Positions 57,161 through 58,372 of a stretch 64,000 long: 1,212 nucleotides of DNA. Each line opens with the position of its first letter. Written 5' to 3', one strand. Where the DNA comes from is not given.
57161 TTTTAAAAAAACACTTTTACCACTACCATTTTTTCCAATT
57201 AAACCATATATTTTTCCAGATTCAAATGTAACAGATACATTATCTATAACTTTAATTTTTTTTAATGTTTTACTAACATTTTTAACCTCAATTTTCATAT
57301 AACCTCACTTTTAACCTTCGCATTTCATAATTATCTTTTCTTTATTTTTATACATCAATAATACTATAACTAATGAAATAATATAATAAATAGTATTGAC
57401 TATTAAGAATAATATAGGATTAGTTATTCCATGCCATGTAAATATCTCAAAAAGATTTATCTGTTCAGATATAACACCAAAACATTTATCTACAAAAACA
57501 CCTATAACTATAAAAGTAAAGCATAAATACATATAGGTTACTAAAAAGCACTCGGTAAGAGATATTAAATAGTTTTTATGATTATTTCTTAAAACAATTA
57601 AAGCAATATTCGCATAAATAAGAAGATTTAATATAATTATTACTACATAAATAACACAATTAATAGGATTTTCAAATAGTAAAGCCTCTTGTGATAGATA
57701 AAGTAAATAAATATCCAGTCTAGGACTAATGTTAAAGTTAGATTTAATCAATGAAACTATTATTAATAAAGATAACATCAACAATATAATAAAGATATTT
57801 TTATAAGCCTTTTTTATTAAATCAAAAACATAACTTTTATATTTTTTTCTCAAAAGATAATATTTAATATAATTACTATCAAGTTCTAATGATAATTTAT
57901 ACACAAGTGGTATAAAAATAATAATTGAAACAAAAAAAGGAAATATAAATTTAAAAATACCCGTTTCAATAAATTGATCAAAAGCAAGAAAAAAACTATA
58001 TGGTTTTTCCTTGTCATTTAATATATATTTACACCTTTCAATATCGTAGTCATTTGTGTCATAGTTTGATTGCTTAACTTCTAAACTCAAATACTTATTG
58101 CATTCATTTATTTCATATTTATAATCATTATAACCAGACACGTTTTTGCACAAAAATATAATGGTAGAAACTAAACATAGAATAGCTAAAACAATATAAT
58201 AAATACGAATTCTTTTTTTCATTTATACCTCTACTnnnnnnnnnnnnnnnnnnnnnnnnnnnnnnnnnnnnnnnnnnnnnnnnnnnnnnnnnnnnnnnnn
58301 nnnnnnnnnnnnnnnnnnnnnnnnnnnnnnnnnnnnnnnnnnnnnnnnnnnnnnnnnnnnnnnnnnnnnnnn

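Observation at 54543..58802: Secreted Cys-rich protein + ABC-2-type transporter operon adjacent to a tRNA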

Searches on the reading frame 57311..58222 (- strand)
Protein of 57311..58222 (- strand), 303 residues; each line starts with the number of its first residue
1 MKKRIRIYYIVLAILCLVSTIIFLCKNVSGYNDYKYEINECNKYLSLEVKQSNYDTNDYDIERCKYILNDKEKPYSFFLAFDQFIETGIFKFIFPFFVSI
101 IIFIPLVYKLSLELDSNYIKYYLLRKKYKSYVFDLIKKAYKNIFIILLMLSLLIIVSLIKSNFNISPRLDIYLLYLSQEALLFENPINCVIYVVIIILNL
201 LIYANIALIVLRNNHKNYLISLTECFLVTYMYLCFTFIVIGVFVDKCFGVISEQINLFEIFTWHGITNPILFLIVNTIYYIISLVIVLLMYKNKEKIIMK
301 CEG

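Call 3: search_protein_families(library=pfam, proteins=[window:57311-58222:-], max_evalue=1)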
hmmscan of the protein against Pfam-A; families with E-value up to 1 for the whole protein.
window:57311-58222:- (303 aa): 1 family
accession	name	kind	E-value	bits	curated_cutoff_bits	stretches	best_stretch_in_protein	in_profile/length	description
PF04049.19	ANAPC8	-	0.31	10.9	23.8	1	33-80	66-108/267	Anaphase promoting complex subunit 8 / Cdc23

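Call 4: search_protein_families(library=ncbifam, proteins=[window:57311-58222:-], max_evalue=1)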
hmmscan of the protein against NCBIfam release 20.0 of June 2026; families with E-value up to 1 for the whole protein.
window:57311-58222:- (303 aa): 1 family
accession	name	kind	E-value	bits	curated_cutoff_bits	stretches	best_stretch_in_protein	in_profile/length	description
NF005592.0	PRK07322.1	subfamily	0.051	12.9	143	1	104-142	64-99/180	adenine phosphoribosyltransferase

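Call 12: find_homologous_proteins(query=window:57311-58222:-, max_evalue=0.01)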
Query window:57311-58222:- (303 aa): 13 proteins with E <= 0.01 among 2678 candidates.
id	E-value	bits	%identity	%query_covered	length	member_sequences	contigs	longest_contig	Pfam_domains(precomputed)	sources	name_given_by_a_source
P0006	4.4e-178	609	97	100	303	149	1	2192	-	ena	-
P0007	3.4e-167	573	89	100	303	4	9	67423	-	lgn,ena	-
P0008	1.3e-130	453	74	100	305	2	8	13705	-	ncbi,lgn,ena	-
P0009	1.8e-86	308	51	100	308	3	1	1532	-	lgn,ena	-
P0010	1.0e-79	286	50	100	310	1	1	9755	-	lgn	-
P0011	2.5e-78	282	49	100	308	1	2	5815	-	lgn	-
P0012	9.0e-77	277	54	87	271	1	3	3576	-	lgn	-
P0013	3.1e-76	275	48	100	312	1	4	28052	-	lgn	-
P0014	3.4e-76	275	49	100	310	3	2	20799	-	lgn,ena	-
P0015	7.0e-48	182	39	97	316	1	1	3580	-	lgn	-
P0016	1.2e-11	63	26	100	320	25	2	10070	-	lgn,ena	-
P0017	1.0e-8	53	32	60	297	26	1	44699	-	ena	-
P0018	9.8e-6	43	28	70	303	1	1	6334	-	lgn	-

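Call 14: find_encoding_contigs(protein=P0008, flank=8000, max_places=3)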
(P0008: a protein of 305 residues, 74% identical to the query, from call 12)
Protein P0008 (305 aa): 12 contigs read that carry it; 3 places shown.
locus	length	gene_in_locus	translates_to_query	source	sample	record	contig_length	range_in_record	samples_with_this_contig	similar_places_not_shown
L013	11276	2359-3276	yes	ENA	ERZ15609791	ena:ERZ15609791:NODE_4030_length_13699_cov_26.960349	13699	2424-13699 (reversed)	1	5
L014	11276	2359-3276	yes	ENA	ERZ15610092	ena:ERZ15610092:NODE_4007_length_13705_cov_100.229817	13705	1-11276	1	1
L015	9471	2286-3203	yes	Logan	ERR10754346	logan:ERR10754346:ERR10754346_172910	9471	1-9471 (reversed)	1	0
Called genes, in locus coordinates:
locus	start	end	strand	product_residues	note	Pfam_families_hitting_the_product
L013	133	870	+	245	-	-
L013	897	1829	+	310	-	-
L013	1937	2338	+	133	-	-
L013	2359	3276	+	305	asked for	-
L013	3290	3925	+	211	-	PF02463:SMC_N (faint), PF00005:ABC_tran, PF13304:AAA_21 (weak)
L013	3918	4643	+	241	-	-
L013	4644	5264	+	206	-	-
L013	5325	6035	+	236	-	-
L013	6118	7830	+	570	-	PF06160:EzrA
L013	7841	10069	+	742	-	PF12846:AAA_10 (faint), PF17854:FtsK_alpha, PF01580:FtsK_SpoIIIE, PF09397:FtsK_gamma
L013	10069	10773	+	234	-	PF01048:PNP_UDP_1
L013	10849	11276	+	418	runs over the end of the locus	PF05193:Peptidase_M16_C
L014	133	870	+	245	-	-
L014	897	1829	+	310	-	-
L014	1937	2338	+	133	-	-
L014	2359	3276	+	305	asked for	-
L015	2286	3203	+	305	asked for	-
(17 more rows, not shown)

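Call 15: find_encoding_contigs(protein=P0013, flank=8000, max_places=2)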
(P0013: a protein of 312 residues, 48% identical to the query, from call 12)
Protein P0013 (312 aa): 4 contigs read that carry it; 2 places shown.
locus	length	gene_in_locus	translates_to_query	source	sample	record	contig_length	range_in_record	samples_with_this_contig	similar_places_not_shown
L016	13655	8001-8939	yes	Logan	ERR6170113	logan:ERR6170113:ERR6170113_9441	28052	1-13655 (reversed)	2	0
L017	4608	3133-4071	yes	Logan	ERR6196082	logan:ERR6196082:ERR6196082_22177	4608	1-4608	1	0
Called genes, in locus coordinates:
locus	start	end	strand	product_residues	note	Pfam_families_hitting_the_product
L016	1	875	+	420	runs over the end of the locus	PF05193:Peptidase_M16_C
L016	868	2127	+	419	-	PF00675:Peptidase_M16, PF05193:Peptidase_M16_C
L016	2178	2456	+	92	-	PF13797:Post_transc_reg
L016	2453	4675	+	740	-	PF07549:Sec_GG (faint), PF21760:SecD_1st, PF22599:SecDF_P1_head, PF02355:SecD_SecF_C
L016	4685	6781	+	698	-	PF13328:HD_4, PF04607:RelA_SpoT, PF02824:TGS, PF19296:RelA_AH, PF28438:RelA_RIS, PF13291:ACT_4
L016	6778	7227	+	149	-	PF02580:Tyr_Deacylase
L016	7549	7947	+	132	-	-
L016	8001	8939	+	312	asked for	-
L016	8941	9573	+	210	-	PF00005:ABC_tran, PF13304:AAA_21 (weak)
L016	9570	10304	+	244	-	-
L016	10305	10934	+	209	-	-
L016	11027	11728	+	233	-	PF02463:SMC_N, PF00005:ABC_tran, PF13304:AAA_21 (faint)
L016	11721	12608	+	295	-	PF01458:SUFBD_core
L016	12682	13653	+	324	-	?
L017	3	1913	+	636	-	?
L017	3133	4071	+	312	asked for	-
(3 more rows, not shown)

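Call 16: find_encoding_contigs(protein=P0016, flank=8000, max_places=2)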
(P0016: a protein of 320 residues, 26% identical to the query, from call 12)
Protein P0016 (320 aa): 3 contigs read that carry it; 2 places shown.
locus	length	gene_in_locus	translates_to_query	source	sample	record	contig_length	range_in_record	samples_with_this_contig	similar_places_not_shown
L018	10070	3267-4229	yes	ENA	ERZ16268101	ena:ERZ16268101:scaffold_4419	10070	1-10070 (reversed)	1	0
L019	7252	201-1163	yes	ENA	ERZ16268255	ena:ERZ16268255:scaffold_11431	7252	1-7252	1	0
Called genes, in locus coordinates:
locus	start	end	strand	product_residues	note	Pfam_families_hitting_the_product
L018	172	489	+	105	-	PF13507:GATase_5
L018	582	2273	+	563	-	PF01411:tRNA-synt_2c, PF07973:tRNA_SAD, PF02272:DHHA1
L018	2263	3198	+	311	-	PF06144:DNA_pol3_delta, PF21694:DNA_pol3_delta_C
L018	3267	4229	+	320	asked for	-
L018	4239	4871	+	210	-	PF00005:ABC_tran, PF13304:AAA_21 (weak)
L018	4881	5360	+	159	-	-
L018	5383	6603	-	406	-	PF05496:RuvB_N, PF00004:AAA, PF16193:AAA_assoc_2, PF12002:MgsA_C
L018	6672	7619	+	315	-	PF02899:Phage_int_SAM_1, PF13495:Phage_int_SAM_4 (weak), PF00589:Phage_integrase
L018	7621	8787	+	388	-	PF01676:Metalloenzyme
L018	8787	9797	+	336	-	-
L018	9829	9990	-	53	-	PF07561:DUF1540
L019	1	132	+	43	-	?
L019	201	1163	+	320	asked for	-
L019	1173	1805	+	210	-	PF00005:ABC_tran, PF13304:AAA_21 (weak)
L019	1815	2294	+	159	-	-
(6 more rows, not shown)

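Call 17: find_encoding_contigs(protein=P0017, flank=8000, max_places=2)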
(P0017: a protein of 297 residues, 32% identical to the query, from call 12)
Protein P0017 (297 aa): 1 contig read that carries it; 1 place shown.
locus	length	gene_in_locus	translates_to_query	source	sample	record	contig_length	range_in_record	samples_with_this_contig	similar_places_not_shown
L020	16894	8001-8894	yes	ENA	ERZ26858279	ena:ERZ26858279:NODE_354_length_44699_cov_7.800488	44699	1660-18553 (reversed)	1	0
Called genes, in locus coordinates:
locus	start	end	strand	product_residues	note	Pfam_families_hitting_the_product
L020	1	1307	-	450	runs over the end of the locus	PF11638:DnaA_N (weak), PF00308:Bac_DnaA, PF01695:IstB_IS21, PF13173:AAA_14 (weak), PF00004:AAA (weak), PF00910:RNA_helicase (weak), PF08299:Bac_DnaA_C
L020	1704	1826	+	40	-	PF00468:Ribosomal_L34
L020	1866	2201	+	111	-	PF00825:Ribonuclease_P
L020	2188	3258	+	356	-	PF02096:60KD_IMP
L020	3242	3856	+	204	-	PF07650:KH_2 (weak), PF13083:KH_KhpA-B (weak), PF01424:R3H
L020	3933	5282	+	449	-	PF10396:TrmE_N, PF12631:MnmE_helical, PF00009:GTP_EFTU (faint), PF01926:MMR_HSR1, PF02421:FeoB_N, PF04548:AIG1 (weak)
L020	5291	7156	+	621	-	PF00890:FAD_binding_2 (faint), PF01134:GIDA, PF21680:GIDA_C_1st, PF13932:SAM_GIDA_C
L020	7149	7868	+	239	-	PF02527:GidB, PF10294:Methyltransf_16 (weak), PF05175:MTS (weak)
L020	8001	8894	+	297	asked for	-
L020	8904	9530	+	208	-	PF00005:ABC_tran, PF13304:AAA_21 (weak)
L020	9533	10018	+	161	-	-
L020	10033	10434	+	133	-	-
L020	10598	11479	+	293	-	PF02195:ParB_N, PF17762:HTH_ParB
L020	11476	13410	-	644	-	PF00912:Transgly, PF00905:Transpeptidase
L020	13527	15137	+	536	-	PF03485:Arg_tRNA_synt_N, PF00750:tRNA-synt_1d, PF01406:tRNA-synt_1e (faint), PF05746:DALR_1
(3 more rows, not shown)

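Call 20: find_related_loci(query=A1, collection=genome_contigs, flank=8000)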
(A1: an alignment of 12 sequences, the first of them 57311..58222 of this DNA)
Query A1 (303 aa) in genome_contigs; peptide patterns used: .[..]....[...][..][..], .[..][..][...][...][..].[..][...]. (x = any residue, [..] = any of these).
205 stretches matched a pattern; 75 encode a relative of the query (tblastn E <= 1e-3); 74 distinct loci.
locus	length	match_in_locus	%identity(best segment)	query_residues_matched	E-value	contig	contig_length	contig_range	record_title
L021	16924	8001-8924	50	1-302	3e-92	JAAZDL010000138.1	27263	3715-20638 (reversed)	MAG: Mycoplasmatota bacterium isolate AS09scLD_156 298262_AS09, whole genome shotgun sequence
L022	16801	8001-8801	35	39-302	2e-37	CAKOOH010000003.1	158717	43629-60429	MAG: uncultured Bacilli bacterium isolate REFINED_METABAT215_TOP10_CONTIGS_1500_ASSEMBLY_K77_MERGED__Hadza_MoBio_hadza-I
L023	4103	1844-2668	36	32-302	2e-37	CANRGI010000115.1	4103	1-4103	MAG: uncultured Bacilli bacterium isolate Lapin-022__bin57 genome assembly, contig: Lapin-022__NODE_21867_length_4103_co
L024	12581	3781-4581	35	39-302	3e-36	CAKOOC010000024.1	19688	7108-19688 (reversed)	MAG: uncultured Bacilli bacterium isolate REFINED_METABAT215_TOP10_CONTIGS_1500_ASSEMBLY_K77_MERGED__Hadza_MoBio_hadza-A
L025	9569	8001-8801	35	39-302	2e-29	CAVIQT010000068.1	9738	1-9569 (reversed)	Phocaeicola vulgatus isolate H07681-L1_cleanbin_000049 genome assembly, contig: Spades_H07681-L1_contig_4654, whole geno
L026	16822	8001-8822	30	28-302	3e-18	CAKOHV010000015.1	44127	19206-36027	MAG: uncultured Bacilli bacterium isolate REFINED_METABAT215_TOP10_CONTIGS_1500_ASSEMBLY_K77_MERGED__Hadza_MoBio_hadza-E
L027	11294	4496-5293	28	29-302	7e-18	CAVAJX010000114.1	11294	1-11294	bacterium isolate SRR8978371_cleanbin_000003 genome assembly, contig: Spades_SRR8978371_contig_238, whole genome shotgun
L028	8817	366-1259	26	1-302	4e-17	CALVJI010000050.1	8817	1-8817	MAG: uncultured Bacilli bacterium isolate BRZ_GB__bin84 genome assembly, contig: BRZ_GB__NODE_10947_length_8817_cov_5.72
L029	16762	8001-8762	29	45-302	5e-16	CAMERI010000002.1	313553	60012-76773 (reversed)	MAG: uncultured bacterium isolate SRR11489791_bin.18_metaWRAP_v1.3_MAG genome assembly, contig: ERZ11466804.4, whole gen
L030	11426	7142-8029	27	1-302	1e-15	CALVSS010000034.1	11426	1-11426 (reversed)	MAG: uncultured Bacilli bacterium isolate BRZ_IM__bin73 genome assembly, contig: BRZ_IM__NODE_5739_length_11426_cov_4.64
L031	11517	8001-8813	28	44-302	7e-15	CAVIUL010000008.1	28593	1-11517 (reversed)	bacterium isolate H07617-L1_cleanbin_000038 genome assembly, contig: Spades_H07617-L1_contig_994, whole genome shotgun s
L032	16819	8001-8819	31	27-302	3e-14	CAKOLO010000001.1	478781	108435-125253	MAG: uncultured Bacilli bacterium isolate REFINED_METABAT215_TOP10_CONTIGS_1500_ASSEMBLY_K77_MERGED__Hadza_MoBio_hadza-I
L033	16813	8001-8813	28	44-302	3e-14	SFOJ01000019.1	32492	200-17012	MAG: Mollicutes bacterium isolate W3P13.010 Contig1130, whole genome shotgun sequence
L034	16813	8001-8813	28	44-302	5e-14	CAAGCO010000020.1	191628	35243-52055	MAG TPA_asm: Bacilli bacterium, isolate HGM10772, WGS project CAAGCO010000000 data, contig: SRS476120_52_k119_213528, wh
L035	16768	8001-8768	29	46-302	7e-14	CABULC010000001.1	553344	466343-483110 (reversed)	MAG TPA_asm: uncultured Clostridium sp. isolate MGYG-HGUT-04102 genome assembly, contig: GUT_GENOME256424_1, whole genom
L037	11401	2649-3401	27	50-302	2e-13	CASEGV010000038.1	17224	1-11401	uncultured Mycoplasmatota bacterium isolate A2_L3_372372_idba_bin.42 genome assembly, contig: A2_L3_372372_idba_bin.42.f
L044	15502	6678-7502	28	26-302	7e-12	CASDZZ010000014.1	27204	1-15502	uncultured bacterium isolate B6_L1_363363_idba_bin.124 genome assembly, contig: B6_L1_363363_idba_bin.124.fa_scaffold_17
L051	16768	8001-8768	26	39-302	6e-11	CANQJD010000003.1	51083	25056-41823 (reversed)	MAG: uncultured Bacilli bacterium isolate Lapin-032__bin104 genome assembly, contig: Lapin-032__NODE_1132_length_51083_c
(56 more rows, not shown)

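Call 30: search_solved_structures(query=A1, max_evalue=10)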
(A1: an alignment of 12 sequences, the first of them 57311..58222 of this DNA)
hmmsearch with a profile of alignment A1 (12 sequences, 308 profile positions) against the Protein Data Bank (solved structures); distinct sequences matched with E-value up to 10: 2.
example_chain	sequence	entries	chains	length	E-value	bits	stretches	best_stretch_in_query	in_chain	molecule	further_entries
4kbq_D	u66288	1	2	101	2.1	10.9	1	30-75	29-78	Heat shock cognate 71 kDa protein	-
1ud0_A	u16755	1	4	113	4.4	9.9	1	30-75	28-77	70 kDa heat-shock-like protein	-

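Call 33: search_protein_families(library=padloc, proteins=[window:57311-58222:-], max_evalue=1)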
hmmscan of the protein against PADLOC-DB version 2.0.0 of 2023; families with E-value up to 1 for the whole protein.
window:57311-58222:- (303 aa): 0 families

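Call 34: search_protein_families(library=phrogs, proteins=[window:57311-58222:-], max_evalue=1)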
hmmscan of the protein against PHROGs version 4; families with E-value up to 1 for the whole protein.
window:57311-58222:- (303 aa): 0 families

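Call 49: predict_structure(alignment_id=A1)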
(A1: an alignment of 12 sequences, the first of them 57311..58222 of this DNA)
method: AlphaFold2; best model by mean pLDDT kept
length: 303 residues; sequences in the alignment: 12
mean_pLDDT: 80.4   pTM: 0.78
mean pLDDT of the five models: 80.4, 80.5, 79.9, 79.9, 79.4
residues with pLDDT >= 90: 24; 70-90: 240; 50-70: 31; < 50: 8
segments of 3 or more residues with pLDDT < 50: 49-56
pLDDT, mean of each block of 10 residues (from residue 1): 77 86 74 74 70 53 78 77 82 76 86 79 81 88 88 88 84 81 84 90 91 84 89 81 77 70 75 86 91 75 65
secondary structure, 60 per line:
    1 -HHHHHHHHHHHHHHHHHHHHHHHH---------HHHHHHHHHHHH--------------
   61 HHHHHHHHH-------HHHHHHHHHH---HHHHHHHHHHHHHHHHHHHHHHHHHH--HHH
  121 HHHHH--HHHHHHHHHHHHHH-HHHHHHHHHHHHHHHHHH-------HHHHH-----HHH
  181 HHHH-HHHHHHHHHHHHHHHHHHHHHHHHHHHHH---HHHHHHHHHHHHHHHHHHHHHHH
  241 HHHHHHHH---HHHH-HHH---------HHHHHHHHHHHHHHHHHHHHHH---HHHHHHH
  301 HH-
elements in order: H2-25 H35-46 H61-69 H77-86 H90-115 H118-125 H128-141 H143-160 H168-172 H178-184 H186-214 H218-248 H252-255 H269-290 H294-302

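Call 52: fold_search(model_id=the predicted structure, library=pdb)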
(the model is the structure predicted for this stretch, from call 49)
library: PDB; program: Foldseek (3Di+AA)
matches with E <= 10: 10; with E <= 0.001: 0
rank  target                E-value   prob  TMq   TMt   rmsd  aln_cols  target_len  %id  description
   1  6s8g_G                3.1e+00  0.20  0.33  0.39  13.7       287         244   13  Cryo-EM structure of LptB2FGC in complex with AMP-PNP (released 2019-09-25)
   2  5njg_A                4.9e+00  0.11  0.33  0.35  10.2       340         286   12  Structure of an ABC transporter: part of the structure that could be built de novo (released 2017-06-07)
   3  7oj8_A                5.7e+00  0.07  0.26  0.16  14.6       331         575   11  ABCG2 E1S turnover-2 state (released 2021-07-21)
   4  7nez_A                5.9e+00  0.08  0.24  0.15  11.0       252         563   11  Structure of topotecan-bound ABCG2 (released 2021-04-21)
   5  8i3a_A                5.9e+00  0.06  0.25  0.17  19.5       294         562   12  Cryo-EM structure of abscisic acid transporter AtABCG25 in outward conformation (released 2023-09-13)
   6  6r1j_D                6.2e+00  0.03  0.18  0.21  33.1       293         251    9  Structure of the soluble AhlC triple head mutant of the tripartite alpha-pore forming toxin, AHL, from Aeromonas hydro (released 2019-07-10)
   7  9xb1_A                7.1e+00  0.02  0.15  0.16  17.8       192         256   12  Cryo-EM structure of human V1aR in apo state at a resolution of 2.8 angstrom (released 2026-02-04)
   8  8yky_R                7.8e+00  0.05  0.21  0.23  13.7       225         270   16  Structure of human class T GPCR TAS2R14-Ggustducin complex with agonist 28.1 (released 2024-07-10)
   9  7a0g_FFF              8.2e+00  0.02  0.12  0.12  39.7       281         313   13  Structure of the SmhB pore of the tripartite alpha-pore forming toxin, Smh, from Serratia marcescens. (released 2021-03-31)
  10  8z1u                  8.6e+00  0.06  0.18  0.07  14.1       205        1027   11  Crystal structure of aminoglycoside efflux transporter MexY from Pseudomonas aeruginosa (released 2025-10-15)

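Call 88: find_related_loci(query=A1, collection=viral_contigs, flank=6000)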
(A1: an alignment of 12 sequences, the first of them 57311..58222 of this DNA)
Query A1 (303 aa) in viral_contigs; peptide patterns used: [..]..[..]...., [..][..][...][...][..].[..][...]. (x = any residue, [..] = any of these).
523 stretches matched a pattern, but none encodes a relative of the query by tblastn (E <= 1e-3).

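Call 95: find_encoding_contigs(protein=P0185, flank=1500, max_places=3)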
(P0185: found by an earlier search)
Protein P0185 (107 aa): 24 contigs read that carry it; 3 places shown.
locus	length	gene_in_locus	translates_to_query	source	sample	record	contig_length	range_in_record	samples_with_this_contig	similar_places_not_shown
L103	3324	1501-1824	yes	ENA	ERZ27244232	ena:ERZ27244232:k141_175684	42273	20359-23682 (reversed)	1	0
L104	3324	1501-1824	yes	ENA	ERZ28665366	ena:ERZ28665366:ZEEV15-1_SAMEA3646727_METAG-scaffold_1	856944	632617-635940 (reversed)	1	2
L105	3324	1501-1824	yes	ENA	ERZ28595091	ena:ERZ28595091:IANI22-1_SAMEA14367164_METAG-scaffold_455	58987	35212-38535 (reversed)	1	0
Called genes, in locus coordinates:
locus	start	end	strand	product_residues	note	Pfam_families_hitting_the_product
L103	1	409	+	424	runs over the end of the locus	PF00919:UPF0004, PF04055:Radical_SAM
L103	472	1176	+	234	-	-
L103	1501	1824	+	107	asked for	-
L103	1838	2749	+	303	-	-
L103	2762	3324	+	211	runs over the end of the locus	PF02463:SMC_N (faint), PF00005:ABC_tran, PF13304:AAA_21 (weak)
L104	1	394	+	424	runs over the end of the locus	PF00919:UPF0004, PF04055:Radical_SAM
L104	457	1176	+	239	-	-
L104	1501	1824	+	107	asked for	-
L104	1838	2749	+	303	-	-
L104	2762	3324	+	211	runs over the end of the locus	PF02463:SMC_N (faint), PF00005:ABC_tran, PF13304:AAA_21 (weak)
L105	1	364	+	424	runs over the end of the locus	PF00919:UPF0004, PF04055:Radical_SAM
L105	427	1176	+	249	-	-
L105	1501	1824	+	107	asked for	-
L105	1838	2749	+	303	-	-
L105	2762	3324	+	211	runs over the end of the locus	PF02463:SMC_N (faint), PF00005:ABC_tran, PF13304:AAA_21 (weak)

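Call 97: find_encoding_contigs(protein=P0187, flank=5000, max_places=4)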
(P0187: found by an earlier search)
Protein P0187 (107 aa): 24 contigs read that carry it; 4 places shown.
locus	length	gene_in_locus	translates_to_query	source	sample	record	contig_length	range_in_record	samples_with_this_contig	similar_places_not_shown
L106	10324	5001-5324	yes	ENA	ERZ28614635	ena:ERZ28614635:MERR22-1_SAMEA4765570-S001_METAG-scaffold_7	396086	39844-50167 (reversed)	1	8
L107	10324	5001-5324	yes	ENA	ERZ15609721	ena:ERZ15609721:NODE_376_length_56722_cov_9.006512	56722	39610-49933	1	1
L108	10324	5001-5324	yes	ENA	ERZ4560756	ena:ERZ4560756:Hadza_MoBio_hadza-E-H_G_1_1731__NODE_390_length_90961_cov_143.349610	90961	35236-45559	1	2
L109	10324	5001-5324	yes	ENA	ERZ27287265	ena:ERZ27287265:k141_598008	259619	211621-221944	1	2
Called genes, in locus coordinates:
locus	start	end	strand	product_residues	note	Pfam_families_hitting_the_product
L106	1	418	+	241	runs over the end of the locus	PF20260:PUA_4, PF04452:Methyltrans_RNA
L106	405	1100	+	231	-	-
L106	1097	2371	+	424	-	PF00919:UPF0004, PF04055:Radical_SAM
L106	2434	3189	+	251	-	-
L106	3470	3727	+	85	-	-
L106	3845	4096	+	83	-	-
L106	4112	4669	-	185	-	-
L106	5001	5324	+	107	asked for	-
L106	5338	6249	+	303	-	-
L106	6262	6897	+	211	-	PF02463:SMC_N (faint), PF00005:ABC_tran, PF13304:AAA_21 (weak)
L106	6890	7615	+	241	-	-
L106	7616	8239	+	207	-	-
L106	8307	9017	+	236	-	-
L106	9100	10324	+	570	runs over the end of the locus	PF06160:EzrA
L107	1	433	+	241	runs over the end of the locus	PF20260:PUA_4 (weak), PF04452:Methyltrans_RNA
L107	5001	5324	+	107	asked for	-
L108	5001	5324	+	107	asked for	-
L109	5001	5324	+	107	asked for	-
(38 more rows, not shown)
